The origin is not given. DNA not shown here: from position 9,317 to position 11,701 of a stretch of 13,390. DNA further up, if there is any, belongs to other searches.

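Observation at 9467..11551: Unusual fusion of a Gfo/Idh/MocA oxidoreductase with an extended-SDR epimerase/dehydratase in one 694-aa polypeptide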

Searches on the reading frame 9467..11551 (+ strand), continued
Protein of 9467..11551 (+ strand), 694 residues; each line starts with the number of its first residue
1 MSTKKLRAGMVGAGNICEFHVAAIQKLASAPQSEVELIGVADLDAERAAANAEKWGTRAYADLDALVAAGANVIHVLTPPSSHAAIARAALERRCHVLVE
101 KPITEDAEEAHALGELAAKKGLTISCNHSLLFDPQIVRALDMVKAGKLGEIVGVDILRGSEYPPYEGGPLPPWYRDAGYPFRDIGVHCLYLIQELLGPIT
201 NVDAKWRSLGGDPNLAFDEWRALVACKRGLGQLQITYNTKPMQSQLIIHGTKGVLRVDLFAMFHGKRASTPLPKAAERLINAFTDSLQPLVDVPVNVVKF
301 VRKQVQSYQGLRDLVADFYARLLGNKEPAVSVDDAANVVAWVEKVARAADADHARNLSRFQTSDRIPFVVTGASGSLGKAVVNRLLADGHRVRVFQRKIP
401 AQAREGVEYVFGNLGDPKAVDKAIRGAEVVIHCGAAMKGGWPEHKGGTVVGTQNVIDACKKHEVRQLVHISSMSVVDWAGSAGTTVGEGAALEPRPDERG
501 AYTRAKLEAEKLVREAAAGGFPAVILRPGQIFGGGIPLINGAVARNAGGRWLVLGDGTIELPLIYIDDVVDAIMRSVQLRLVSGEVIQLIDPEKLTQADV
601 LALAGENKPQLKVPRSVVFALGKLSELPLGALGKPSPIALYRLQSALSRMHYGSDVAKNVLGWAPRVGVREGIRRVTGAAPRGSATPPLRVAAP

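Call 13: find_related_loci(query=window:9467-11548:+, collection=genome_contigs, flank=10000)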
Query window:9467-11548:+ (694 aa) in genome_contigs; peptide patterns used: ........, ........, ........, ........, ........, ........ (x = any residue, [..] = any of these).
164 stretches matched a pattern; 91 encode a relative of the query (tblastn E <= 1e-3); the best 80 are kept; 77 distinct loci.
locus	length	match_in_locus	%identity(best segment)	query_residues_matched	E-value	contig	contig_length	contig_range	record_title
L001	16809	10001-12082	93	1-694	0e+0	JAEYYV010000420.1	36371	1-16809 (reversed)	MAG: Proteobacteria bacterium isolate OH_CBlB_67 k127_3181455, whole genome shotgun sequence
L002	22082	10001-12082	90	1-694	0e+0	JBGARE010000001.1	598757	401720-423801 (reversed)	MAG: Kofleriaceae bacterium isolate MAG_AAO_AS.67 AAOAS-67_NODE_1_length_598757_cov_7.384624, whole genome shotgun seque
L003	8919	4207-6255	78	1-686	0e+0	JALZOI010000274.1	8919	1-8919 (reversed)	MAG: Myxococcota bacterium isolate MSU bin107 SD1459_NODE_2129_length_8919_cov_2.918107, whole genome shotgun sequence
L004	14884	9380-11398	78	1-676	0e+0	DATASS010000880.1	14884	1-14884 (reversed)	MAG TPA_asm: Kofleriaceae bacterium isolate SMAG_U5526 k141_3191351, whole genome shotgun sequence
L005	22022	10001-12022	76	1-677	0e+0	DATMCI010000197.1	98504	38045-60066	MAG TPA_asm: Kofleriaceae bacterium isolate SMAG_U13378 k141_685477, whole genome shotgun sequence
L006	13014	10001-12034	76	1-681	0e+0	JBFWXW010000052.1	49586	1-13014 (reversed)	MAG: Kofleriaceae bacterium isolate CA_2019_TPBS_15 NODE_4355_length_49586_cov_6.056815_TPBS, whole genome shotgun seque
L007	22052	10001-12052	76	1-686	0e+0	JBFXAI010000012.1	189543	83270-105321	MAG: Kofleriaceae bacterium isolate CA_2019_TPBS_207 NODE_674_length_189543_cov_7.027263_TPBS, whole genome shotgun sequ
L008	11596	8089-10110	75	5-677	0e+0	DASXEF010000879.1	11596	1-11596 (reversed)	MAG TPA_asm: Kofleriaceae bacterium isolate SMAG_U5105 k141_621821, whole genome shotgun sequence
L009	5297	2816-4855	76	1-679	0e+0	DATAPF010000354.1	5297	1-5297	MAG TPA_asm: Kofleriaceae bacterium isolate SMAG_U5434 k141_5676802, whole genome shotgun sequence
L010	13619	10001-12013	76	3-677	0e+0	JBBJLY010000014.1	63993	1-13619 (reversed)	MAG: Kofleriaceae bacterium isolate RUP_SRG_46 NODE_344_length_63993_cov_6.136194, whole genome shotgun sequence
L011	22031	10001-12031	75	2-677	0e+0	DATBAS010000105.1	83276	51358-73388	MAG TPA_asm: Kofleriaceae bacterium isolate SMAG_U5738 k141_38798, whole genome shotgun sequence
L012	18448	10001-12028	74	1-680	0e+0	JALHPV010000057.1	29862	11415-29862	MAG: Kofleriaceae bacterium isolate bin.28 c_000000006825, whole genome shotgun sequence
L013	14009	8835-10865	76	1-676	0e+0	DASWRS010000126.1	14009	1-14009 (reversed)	MAG TPA_asm: Kofleriaceae bacterium isolate SMAG_U3528 k141_2808643, whole genome shotgun sequence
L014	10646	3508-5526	75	1-675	0e+0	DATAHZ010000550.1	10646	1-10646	MAG TPA_asm: Kofleriaceae bacterium isolate SMAG_U6870 k141_870633, whole genome shotgun sequence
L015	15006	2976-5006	76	1-680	0e+0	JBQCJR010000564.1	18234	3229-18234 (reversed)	MAG: Kofleriaceae bacterium isolate bin995 k127_2854156, whole genome shotgun sequence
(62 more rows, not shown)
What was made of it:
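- Checked: 77 genome loci from different MAGs, and from the cultured Labilithrix luteola, encode the same architecture (call 13).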

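Call 26: search_protein_representatives(protein=window:9467-11548:+)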
Query: 694 residues. Proteins with E-value up to 0.001 (for the whole library): 55429; up to 1e-10: 9489; up to 1e-30: 572. The best 150 are listed.
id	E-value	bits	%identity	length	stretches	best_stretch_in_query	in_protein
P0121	6.3e-236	801.5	58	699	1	6-678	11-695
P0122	4.3e-194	663.2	64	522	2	319-676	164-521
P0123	4.6e-173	593.7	45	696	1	5-682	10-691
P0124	1.3e-172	592.2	43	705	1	5-676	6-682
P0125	1.2e-164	565.9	50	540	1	148-681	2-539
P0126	3.9e-158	544.4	44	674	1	5-678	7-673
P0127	5.5e-157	540.6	41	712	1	7-685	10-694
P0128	1.3e-156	539.4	40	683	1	6-682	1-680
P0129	1.1e-155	536.3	43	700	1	4-679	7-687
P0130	8.4e-151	520.2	40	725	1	6-671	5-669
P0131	9.9e-151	519.9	39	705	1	4-688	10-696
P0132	1.3e-148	512.9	77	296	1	3-301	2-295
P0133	9.3e-148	510.1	57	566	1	10-506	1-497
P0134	1.8e-146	505.9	41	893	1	4-666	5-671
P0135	6.3e-144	497.5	39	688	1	2-676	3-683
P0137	2.2e-136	472.5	37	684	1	5-676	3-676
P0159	1.2e-88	314.8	33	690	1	7-676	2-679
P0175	1.6e-79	284.6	31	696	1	6-674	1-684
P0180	3.7e-76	273.5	32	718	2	369-681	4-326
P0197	5.3e-71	256.5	31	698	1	7-679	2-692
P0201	1.1e-70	255.4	28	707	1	5-676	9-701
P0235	4.9e-63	230.1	29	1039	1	5-676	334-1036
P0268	3.6e-58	214.1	27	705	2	2-344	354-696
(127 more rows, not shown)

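Call 28: list_cluster_members(proteins=[P0121, P0123, P0127, P0137, P0159, P0175, P0180, P0201, P0235, P0268])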
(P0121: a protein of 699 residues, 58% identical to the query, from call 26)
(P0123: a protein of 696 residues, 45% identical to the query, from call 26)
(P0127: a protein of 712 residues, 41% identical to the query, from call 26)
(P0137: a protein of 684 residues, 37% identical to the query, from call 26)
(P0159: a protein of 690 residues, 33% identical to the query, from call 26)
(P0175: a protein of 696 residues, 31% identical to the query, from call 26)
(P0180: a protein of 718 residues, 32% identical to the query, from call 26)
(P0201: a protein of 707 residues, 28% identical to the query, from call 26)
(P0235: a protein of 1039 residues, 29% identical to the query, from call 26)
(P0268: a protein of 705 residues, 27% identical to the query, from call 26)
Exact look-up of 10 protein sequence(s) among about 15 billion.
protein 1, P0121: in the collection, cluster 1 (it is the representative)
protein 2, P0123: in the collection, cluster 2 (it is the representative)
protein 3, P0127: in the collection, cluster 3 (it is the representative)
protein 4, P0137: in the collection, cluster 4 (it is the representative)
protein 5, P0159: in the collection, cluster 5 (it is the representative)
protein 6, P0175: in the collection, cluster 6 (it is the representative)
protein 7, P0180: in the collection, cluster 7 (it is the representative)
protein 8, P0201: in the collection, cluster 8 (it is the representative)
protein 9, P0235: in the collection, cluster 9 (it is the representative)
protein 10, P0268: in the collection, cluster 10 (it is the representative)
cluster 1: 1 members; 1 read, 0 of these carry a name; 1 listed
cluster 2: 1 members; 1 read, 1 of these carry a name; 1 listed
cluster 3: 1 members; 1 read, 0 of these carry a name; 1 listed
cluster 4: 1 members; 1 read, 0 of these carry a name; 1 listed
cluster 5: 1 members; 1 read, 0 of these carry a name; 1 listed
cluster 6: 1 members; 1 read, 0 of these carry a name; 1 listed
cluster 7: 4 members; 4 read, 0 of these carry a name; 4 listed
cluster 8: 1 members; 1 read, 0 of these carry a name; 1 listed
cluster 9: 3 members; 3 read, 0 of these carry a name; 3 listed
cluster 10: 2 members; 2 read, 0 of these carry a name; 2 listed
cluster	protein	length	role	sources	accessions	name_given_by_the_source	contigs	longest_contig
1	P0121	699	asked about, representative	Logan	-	-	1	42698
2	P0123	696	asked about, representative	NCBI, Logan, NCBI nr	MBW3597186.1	MAG: NAD-dependent epimerase/dehydratase family protein [Planctomycetes bacterium] | NAD-dependent epimerase/dehydratase family protein [Planctomycetota bacterium]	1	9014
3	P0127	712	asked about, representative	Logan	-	-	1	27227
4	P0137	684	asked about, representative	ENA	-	-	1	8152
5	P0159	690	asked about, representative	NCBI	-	-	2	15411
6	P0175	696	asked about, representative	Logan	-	-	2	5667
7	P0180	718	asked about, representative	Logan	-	-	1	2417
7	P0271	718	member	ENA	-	-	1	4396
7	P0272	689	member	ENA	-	-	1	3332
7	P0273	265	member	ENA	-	-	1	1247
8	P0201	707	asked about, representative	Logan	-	-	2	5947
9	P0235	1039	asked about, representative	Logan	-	-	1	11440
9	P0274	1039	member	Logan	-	-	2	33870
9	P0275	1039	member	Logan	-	-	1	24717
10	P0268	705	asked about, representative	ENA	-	-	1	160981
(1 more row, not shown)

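Call 29: find_encoding_contigs(protein=window:9467-11551:+, flank=10000, max_places=3)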
Protein window:9467-11551:+ (694 aa): no gene with exactly this product is on record in the collection.
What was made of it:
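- Tried and rejected: Exact look-up of the window protein in the assembly index: not on record (call 29).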

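Call 30: find_encoding_contigs(protein=P0004, flank=10000, max_places=2)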
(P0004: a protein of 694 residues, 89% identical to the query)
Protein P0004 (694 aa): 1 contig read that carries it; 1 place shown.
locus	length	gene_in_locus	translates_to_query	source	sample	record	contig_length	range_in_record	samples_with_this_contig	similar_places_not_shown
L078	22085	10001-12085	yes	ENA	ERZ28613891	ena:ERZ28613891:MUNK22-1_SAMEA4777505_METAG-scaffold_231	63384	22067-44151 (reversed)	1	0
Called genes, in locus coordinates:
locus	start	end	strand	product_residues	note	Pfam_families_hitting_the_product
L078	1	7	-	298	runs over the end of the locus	-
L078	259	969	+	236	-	-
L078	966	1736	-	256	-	PF02397:Bac_transf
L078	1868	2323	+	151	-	PF13581:HATPase_c_2, PF02518:HATPase_c (weak)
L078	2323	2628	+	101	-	PF01740:STAS, PF13466:STAS_2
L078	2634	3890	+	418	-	PF13579:Glyco_trans_4_4, PF13439:Glyco_transf_4, PF00534:Glycos_transf_1, PF13692:Glyco_trans_1_4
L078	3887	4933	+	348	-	-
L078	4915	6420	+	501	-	-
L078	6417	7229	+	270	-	PF13614:AAA_31 (faint)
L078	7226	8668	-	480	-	-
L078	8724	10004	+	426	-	PF13692:Glyco_trans_1_4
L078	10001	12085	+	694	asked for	PF01408:GFO_IDH_MocA, PF22725:GFO_IDH_MocA_C3, PF01073:3Beta_HSD, PF01370:Epimerase, PF04321:RmlD_sub_bind, PF05368:NmrA, PF13460:NAD_binding_10, PF07993:NAD_binding_4, +4 more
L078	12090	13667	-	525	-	PF28550:DUF8436, PF00890:FAD_binding_2 (weak), PF01266:DAO (weak), PF01494:FAD_binding_3, PF03486:HI0933_like, PF13738:Pyr_redox_3 (weak), PF13450:NAD_binding_8 (weak), PF21688:FAD-depend_C, +4 more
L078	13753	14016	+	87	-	-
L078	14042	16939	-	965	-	-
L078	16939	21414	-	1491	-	PF05076:SUFU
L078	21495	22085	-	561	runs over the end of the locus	PF04151:PPC (faint)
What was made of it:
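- No aminotransferase, acetyltransferase or other enzyme that would handle a keto-sugar is encoded in the window or in the 22-kb locus L078 (call 30).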
